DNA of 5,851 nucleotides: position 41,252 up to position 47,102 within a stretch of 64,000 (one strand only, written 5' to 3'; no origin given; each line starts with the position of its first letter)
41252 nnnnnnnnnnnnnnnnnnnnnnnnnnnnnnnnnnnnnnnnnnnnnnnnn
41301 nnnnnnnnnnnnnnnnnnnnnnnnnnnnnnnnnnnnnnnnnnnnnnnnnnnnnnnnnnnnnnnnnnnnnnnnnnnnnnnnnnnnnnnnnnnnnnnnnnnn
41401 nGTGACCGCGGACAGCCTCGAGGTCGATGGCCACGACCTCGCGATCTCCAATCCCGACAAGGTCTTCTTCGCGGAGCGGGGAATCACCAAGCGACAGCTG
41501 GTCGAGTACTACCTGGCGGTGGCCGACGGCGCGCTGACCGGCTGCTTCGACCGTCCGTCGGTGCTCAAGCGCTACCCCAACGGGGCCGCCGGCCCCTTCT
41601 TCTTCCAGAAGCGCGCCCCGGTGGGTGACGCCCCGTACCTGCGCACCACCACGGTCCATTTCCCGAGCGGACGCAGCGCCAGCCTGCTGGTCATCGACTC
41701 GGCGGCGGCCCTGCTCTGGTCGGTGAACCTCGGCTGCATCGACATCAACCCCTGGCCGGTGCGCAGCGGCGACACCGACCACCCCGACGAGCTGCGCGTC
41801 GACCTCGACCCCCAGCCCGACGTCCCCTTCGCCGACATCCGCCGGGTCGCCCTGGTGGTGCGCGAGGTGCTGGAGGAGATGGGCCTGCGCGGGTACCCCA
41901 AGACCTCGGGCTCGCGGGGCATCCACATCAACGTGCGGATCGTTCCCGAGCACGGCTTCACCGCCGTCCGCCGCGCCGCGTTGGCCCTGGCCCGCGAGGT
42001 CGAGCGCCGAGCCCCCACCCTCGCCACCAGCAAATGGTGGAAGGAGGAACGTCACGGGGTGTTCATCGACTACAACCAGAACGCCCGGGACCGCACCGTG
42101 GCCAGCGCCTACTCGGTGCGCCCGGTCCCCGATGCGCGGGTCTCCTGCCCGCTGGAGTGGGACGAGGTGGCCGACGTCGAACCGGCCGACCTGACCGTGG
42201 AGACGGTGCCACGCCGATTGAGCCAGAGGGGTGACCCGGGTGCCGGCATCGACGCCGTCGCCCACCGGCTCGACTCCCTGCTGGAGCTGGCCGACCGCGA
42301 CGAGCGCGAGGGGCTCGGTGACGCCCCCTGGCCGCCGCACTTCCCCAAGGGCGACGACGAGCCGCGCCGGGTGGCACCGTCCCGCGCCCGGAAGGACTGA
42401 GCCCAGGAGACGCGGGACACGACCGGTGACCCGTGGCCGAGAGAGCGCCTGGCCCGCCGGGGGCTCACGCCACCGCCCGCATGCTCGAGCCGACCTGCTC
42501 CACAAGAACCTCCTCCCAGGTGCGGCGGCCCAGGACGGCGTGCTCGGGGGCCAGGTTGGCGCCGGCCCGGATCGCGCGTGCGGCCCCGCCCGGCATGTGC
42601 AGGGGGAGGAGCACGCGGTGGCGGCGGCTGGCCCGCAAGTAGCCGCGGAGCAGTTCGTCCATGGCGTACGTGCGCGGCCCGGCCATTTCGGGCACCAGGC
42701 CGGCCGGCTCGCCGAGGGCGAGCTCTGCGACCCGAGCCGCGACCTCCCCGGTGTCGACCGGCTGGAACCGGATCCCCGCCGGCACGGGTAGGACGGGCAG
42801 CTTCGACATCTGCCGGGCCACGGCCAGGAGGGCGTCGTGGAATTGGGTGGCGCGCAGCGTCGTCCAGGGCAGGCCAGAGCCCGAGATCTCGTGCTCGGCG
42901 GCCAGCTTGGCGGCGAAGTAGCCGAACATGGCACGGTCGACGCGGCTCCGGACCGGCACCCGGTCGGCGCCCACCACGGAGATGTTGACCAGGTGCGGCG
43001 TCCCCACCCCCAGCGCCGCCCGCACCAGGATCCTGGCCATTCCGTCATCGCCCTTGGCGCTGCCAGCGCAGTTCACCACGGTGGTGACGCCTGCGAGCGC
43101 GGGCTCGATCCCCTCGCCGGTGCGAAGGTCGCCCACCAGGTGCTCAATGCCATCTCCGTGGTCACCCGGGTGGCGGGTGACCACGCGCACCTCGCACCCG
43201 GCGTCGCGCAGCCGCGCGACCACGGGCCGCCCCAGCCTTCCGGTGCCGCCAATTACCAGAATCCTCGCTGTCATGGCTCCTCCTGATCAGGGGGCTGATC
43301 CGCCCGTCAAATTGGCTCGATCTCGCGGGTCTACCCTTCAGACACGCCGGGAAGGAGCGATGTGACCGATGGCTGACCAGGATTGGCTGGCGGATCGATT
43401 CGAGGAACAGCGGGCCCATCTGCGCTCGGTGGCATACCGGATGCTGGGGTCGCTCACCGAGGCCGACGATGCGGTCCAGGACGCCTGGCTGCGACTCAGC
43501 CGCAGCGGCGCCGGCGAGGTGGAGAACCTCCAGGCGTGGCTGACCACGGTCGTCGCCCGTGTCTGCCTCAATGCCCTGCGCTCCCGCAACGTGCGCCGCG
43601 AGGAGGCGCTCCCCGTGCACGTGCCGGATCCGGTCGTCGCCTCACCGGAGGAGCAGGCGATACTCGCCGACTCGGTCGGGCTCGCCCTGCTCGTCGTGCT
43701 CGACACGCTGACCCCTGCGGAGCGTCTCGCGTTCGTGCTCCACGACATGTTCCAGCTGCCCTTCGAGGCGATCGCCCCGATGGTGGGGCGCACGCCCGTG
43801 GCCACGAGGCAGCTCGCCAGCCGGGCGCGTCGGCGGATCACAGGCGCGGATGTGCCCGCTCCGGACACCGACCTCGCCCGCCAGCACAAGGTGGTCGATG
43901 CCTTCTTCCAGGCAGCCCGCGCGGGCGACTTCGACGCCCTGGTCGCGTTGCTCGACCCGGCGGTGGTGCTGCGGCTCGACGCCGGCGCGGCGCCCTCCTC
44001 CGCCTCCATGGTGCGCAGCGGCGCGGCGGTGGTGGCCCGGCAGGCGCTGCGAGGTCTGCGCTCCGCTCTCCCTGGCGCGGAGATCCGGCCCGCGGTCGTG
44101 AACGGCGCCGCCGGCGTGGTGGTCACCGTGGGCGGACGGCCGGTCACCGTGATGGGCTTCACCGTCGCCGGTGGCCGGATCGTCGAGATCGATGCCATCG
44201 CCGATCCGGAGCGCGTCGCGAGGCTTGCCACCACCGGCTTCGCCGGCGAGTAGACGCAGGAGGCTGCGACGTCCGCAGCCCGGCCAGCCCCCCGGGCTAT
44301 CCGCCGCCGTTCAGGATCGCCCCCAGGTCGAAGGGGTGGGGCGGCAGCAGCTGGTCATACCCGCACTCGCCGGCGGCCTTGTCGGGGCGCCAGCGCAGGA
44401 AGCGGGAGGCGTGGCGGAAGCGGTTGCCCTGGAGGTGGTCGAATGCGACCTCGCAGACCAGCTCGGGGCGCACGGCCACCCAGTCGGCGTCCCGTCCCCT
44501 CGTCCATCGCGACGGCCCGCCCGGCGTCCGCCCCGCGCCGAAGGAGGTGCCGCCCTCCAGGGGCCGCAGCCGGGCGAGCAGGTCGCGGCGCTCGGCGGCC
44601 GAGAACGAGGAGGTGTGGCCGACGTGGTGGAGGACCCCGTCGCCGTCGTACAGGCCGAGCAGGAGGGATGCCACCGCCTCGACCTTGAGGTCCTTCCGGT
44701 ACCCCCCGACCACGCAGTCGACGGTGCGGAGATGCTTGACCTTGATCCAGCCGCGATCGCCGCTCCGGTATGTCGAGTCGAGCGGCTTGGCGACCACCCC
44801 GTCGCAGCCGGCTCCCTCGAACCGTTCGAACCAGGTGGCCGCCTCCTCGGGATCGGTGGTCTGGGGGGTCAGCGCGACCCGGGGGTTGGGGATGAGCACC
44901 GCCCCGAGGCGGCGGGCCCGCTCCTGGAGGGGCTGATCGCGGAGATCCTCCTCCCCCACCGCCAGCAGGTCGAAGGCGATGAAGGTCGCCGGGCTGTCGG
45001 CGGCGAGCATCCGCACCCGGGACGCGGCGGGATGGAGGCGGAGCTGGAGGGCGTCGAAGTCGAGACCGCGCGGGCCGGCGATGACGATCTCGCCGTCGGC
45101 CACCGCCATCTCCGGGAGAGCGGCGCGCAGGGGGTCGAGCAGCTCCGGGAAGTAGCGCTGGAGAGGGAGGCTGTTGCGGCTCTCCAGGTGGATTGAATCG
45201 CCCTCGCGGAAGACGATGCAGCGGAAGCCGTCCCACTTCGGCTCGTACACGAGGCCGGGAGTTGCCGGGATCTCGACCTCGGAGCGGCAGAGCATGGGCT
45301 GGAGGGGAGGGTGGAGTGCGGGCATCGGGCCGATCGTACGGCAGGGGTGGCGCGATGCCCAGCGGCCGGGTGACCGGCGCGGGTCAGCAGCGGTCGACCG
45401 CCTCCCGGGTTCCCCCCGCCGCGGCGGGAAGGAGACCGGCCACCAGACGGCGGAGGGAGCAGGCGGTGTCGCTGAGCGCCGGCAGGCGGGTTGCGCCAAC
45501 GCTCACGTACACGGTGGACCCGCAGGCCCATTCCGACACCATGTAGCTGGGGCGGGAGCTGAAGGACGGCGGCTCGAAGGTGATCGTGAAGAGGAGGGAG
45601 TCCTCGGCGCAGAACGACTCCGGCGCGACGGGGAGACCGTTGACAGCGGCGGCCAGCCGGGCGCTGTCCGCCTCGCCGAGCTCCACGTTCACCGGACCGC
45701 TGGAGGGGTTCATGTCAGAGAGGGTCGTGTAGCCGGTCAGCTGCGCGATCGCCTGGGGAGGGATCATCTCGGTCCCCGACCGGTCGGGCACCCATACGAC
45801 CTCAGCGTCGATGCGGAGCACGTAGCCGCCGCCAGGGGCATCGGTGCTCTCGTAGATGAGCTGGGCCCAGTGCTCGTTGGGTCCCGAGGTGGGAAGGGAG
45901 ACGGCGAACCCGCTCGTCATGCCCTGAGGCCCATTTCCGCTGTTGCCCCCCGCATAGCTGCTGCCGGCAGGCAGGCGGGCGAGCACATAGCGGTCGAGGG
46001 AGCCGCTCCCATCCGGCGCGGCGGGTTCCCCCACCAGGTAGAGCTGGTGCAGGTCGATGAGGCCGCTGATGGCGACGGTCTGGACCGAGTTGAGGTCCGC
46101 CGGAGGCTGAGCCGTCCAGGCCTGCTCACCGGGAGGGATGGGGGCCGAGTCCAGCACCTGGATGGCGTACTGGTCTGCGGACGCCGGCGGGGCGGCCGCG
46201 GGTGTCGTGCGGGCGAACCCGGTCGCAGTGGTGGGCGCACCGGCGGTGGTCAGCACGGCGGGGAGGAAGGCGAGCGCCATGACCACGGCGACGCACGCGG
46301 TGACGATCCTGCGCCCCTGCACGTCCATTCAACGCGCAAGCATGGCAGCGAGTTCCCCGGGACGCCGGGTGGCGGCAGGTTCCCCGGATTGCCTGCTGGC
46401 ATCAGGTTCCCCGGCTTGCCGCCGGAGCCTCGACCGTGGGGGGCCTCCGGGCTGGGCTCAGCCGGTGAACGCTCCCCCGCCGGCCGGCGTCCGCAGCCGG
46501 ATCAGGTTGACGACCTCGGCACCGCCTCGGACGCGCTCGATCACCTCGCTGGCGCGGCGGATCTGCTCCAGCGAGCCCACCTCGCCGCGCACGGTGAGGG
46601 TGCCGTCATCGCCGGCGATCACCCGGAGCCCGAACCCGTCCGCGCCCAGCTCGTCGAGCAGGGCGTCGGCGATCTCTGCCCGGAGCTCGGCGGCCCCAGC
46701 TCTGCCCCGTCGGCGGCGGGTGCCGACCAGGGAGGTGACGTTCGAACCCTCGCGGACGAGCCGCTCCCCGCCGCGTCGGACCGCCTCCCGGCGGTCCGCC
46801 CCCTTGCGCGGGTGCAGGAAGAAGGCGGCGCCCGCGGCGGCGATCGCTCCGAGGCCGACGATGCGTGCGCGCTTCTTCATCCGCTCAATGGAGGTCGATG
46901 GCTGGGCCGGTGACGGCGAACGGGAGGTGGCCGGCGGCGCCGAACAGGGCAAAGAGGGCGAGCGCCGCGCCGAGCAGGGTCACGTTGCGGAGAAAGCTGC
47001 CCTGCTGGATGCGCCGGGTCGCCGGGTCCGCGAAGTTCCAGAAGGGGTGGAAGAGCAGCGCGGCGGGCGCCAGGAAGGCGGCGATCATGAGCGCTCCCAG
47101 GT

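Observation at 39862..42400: A dNMP 5'-nucleotidase (NT5C) translationally coupled to a stand-alone NHEJ polymerase domain (LigD PolDom), downstream of a DedA-like membrane protein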

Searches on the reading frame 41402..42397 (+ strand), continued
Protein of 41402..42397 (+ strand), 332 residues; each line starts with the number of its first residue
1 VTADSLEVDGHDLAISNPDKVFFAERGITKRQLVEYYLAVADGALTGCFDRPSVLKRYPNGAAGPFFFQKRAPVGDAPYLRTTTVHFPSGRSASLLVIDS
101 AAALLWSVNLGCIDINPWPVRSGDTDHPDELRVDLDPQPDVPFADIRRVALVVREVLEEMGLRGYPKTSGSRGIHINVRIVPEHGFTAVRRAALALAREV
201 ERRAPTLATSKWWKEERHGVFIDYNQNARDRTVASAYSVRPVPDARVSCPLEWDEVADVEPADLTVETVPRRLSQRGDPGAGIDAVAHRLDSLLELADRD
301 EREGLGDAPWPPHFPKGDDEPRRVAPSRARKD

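Call 51: find_encoding_contigs(protein=P0128, flank=6000, max_places=3)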
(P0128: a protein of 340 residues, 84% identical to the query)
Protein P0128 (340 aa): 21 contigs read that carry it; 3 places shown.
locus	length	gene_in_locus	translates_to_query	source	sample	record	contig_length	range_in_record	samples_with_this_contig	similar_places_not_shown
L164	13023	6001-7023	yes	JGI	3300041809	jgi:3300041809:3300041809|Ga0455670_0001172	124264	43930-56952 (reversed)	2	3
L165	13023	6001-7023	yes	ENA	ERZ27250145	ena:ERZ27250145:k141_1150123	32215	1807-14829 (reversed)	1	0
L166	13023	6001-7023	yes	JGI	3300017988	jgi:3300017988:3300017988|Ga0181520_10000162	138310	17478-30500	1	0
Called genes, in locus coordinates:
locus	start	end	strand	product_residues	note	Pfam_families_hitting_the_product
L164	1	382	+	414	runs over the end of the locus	PF06271:RDD, PF02517:Rce1-like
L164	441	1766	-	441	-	PF00392:GntR, PF00155:Aminotran_1_2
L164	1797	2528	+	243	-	PF12900:Pyridox_ox_2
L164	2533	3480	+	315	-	PF00892:EamA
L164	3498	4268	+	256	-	PF09335:VTT_dom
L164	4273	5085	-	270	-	-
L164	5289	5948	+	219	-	PF06941:NT5C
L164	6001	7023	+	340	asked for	PF21686:LigD_Prim-Pol, PF01896:DNA_primase_S (weak)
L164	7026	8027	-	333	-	PF01068:DNA_ligase_A_M, PF04679:DNA_ligase_A_C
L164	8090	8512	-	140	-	-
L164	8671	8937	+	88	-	-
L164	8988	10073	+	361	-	-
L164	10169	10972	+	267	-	-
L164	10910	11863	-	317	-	-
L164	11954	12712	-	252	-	PF07505:DUF5131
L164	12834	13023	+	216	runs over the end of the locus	PF01726:LexA_DNA_bind, PF00717:Peptidase_S24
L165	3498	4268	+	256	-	PF09335:VTT_dom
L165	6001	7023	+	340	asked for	PF21686:LigD_Prim-Pol, PF01896:DNA_primase_S (weak)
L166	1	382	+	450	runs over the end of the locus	PF06271:RDD, PF02517:Rce1-like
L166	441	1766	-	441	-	PF00392:GntR, PF00155:Aminotran_1_2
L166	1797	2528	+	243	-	PF12900:Pyridox_ox_2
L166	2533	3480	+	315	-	PF00892:EamA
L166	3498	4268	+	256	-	PF09335:VTT_dom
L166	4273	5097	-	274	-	-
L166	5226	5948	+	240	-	PF06941:NT5C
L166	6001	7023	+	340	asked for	PF21686:LigD_Prim-Pol, PF01896:DNA_primase_S (weak)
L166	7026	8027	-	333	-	PF01068:DNA_ligase_A_M, PF04679:DNA_ligase_A_C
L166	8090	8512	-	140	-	-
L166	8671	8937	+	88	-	-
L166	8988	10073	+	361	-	-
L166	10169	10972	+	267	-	-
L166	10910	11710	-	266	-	-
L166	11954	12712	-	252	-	PF07505:DUF5131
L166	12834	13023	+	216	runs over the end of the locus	PF01726:LexA_DNA_bind, PF00717:Peptidase_S24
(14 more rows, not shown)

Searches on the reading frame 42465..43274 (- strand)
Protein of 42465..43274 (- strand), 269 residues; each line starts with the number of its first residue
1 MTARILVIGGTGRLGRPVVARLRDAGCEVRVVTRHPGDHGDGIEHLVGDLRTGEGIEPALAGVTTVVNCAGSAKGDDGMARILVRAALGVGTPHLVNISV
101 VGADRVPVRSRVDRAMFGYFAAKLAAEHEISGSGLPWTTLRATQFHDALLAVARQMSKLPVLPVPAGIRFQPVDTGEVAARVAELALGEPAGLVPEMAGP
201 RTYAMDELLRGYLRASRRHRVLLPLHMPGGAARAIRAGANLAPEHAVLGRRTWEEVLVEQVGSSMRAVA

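Call 4: search_protein_families(library=pfam, proteins=[window:42465-43274:-], max_evalue=0.01)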
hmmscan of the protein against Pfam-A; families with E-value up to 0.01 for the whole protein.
window:42465-43274:- (269 aa): 3 families
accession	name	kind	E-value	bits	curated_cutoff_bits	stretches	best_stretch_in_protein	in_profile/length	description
PF13460.12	NAD_binding_10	-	2.2e-21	77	27.2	1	9-147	1-148/184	NAD(P)H-binding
PF05368.20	NmrA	-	9.7e-14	52.1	27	1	2-186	2-203/298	NmrA-like family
PF01370.27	Epimerase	-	1.5e-06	28.2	20.9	1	5-79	1-81/240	NAD dependent epimerase/dehydratase family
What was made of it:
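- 42465..43274 (-): NmrA-like NAD(P)-binding protein, inserted between Prim-PolC and LigC. PF13460/PF05368 (call 4).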

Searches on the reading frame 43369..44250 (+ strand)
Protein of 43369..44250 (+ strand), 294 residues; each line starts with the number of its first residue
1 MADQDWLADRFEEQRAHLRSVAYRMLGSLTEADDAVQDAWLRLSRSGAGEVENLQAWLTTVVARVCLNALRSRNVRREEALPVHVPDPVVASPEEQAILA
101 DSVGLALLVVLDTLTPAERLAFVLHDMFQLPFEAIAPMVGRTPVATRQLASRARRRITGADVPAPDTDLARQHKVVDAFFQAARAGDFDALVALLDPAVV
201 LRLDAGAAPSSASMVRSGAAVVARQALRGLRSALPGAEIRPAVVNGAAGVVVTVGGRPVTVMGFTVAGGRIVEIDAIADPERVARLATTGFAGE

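Call 4: search_protein_families(library=pfam, proteins=[window:43369-44250:+], max_evalue=0.01)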
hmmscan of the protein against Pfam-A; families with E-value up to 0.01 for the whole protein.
window:43369-44250:+ (294 aa): 4 families
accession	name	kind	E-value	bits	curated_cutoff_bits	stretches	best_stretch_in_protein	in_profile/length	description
PF04542.20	Sigma70_r2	-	1.4e-12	47.6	24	1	15-74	6-69/71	Sigma-70 region 2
PF08281.18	Sigma70_r4_2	-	6.4e-08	32.6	25.7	1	106-157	3-54/54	Sigma-70, region 4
PF12680.13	SnoaL_2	-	2.2e-05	25.4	27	1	176-273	1-101/102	SnoaL-like domain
PF04545.22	Sigma70_r4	-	0.0026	17.7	24.1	1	110-157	1-48/50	Sigma-70, region 4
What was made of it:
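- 43369..44253 (+): ECF sigma factor with a C-terminal SnoaL_2 domain, part of the same insertion. Sigma70_r2, r4_2 and SnoaL_2 (call 4).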

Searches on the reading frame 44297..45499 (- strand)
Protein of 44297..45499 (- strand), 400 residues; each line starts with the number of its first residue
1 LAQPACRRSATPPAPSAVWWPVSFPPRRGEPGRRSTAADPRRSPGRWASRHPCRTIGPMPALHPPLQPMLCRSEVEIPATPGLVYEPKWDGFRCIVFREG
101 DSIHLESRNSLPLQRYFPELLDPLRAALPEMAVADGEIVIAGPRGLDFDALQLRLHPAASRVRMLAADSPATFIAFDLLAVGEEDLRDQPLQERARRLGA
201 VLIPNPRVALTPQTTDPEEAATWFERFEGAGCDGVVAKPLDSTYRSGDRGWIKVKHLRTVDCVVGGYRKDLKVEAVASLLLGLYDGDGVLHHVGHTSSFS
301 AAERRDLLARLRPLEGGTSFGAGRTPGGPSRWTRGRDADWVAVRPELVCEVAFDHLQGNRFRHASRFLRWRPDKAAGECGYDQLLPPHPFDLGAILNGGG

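Call 4: search_protein_families(library=pfam, proteins=[window:44297-45499:-], max_evalue=0.01)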
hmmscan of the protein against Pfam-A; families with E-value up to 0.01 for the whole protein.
window:44297-45499:- (400 aa): 2 families
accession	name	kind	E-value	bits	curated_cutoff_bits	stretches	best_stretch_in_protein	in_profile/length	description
PF01068.26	DNA_ligase_A_M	-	2.4e-34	119.3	26.2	1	81-255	20-204/204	ATP dependent DNA ligase domain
PF04679.21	DNA_ligase_A_C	-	6.1e-17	62.3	27.5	1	275-374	4-94/94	ATP dependent DNA ligase C terminal region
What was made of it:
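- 44297..45325 (-): LigC-type ATP-dependent DNA ligase, convergent with Prim-PolC. The ORF runs to 45499, but orthologues start at MPAL..., giving 342 aa. Pfam DNA_ligase_A_M + A_C (call 4).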

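Call 5: search_protein_families(library=ncbifam, proteins=[window:44297-45499:-], max_evalue=0.01)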
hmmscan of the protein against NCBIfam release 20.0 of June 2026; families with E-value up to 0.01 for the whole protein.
window:44297-45499:- (400 aa): 12 families
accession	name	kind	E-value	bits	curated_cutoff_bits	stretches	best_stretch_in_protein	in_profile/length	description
NF006078.0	PRK08224.1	equivalog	8.4e-137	455.8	296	1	62-397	5-347/350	ATP-dependent DNA ligase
TIGR02779.1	NHEJ_ligase_lig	equivalog_domain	1.5e-51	175.4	227.75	1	69-380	3-301/302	non-homologous end-joining DNA ligase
TIGR02776.1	NHEJ_ligase_prk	equivalog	9.5e-45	153.5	373.2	1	78-385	2-298/587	DNA ligase D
NF007210.0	PRK09632.1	equivalog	2.3e-43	148.6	989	1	64-379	476-777/781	ATP-dependent DNA ligase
NF004628.0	PRK05972.1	subfamily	1.4e-38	132.6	895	1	62-382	240-548/870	ATP-dependent DNA ligase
NF002868.0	PRK03180.1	equivalog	1.2e-30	106.7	641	2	65-264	183-389/509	ATP-dependent DNA ligase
NF006701.0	PRK09247.1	equivalog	5.8e-27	94.8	543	1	84-263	228-415/540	ATP-dependent DNA ligase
NF007211.0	PRK09633.1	equivalog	1.5e-24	86.4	774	1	68-270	3-222/610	DNA ligase D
TIGR04120.1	DNA_lig_bact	equivalog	9.4e-24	84.3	400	1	85-263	225-406/526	cisplatin damage response ATP-dependent DNA ligase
TIGR00574.1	dnl1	superfamily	1.9e-22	79.7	217.8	1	58-297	166-426/527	ATP-dependent DNA ligase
NF005796.0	PRK07636.1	subfamily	7.5e-22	77.8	337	1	67-270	4-200/275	ATP-dependent DNA ligase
NF041331.1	LigA_Halo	equivalog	1.3e-18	66.9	830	1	84-288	250-462/552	ATP-dependent DNA ligase LigA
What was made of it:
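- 44297..45325 (-): NF006078, 455.8 bits against a cut-off of 296 (call 5).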

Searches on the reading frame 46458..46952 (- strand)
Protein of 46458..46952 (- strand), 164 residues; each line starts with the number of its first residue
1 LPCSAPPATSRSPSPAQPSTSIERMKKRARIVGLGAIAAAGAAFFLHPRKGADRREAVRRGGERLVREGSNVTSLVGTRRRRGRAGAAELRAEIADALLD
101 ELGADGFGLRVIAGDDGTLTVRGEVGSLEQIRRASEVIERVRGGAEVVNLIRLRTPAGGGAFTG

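Call 41: search_protein_families(library=pfam, proteins=[window:46458-46952:-], max_evalue=0.001)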
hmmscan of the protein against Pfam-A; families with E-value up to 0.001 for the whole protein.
window:46458-46952:- (164 aa): 1 family
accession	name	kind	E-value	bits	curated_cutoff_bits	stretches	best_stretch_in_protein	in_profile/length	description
PF04972.22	BON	-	2.9e-10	40.7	27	1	88-154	3-68/69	BON domain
